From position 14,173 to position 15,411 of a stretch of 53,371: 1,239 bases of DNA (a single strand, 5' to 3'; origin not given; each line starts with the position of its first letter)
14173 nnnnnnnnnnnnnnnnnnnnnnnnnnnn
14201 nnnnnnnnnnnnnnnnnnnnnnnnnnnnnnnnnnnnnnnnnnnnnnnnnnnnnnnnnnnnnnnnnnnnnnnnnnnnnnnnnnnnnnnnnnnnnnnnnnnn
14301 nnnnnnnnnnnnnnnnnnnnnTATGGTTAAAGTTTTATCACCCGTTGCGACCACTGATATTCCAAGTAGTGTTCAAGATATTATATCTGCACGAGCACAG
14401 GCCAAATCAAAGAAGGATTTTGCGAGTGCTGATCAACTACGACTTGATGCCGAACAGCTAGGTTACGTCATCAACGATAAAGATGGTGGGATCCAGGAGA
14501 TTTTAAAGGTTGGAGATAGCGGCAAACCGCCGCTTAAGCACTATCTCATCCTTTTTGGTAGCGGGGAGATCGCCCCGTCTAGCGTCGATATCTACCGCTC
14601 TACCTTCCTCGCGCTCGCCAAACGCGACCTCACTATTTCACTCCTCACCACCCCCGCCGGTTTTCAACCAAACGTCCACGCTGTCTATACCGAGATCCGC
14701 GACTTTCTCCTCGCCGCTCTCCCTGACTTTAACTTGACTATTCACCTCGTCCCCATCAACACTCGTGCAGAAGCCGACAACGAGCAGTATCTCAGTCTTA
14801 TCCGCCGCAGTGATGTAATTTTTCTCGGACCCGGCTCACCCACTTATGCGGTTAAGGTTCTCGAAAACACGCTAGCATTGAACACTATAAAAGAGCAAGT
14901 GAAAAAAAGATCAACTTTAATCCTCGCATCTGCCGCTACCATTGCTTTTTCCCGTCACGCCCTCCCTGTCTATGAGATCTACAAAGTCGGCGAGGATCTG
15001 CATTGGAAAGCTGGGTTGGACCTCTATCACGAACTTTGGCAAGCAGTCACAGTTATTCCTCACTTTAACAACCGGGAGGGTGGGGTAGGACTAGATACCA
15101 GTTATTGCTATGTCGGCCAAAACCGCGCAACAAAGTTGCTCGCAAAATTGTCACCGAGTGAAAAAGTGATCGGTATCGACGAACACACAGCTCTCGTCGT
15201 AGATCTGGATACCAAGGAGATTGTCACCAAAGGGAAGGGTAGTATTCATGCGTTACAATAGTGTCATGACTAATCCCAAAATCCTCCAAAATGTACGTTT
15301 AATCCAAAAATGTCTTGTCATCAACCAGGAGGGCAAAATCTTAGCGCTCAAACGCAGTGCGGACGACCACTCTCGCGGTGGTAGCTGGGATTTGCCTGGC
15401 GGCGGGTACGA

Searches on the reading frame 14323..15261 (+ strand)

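Call 12: search_protein_families(library=pfam, max_evalue=0.01, proteins=[window:14323-15261:+])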
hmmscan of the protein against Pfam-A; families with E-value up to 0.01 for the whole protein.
window:14323-15261:+ (312 aa): 2 families
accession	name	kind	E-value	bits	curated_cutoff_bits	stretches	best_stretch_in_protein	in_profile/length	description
PF23493.1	CysS_C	-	1.3e-07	32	23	1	11-58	2-49/51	Cysteinyl-tRNA ligase anticodon binding domain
PF03575.23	Peptidase_S51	-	0.0012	19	23.9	1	136-299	59-204/206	Peptidase family S51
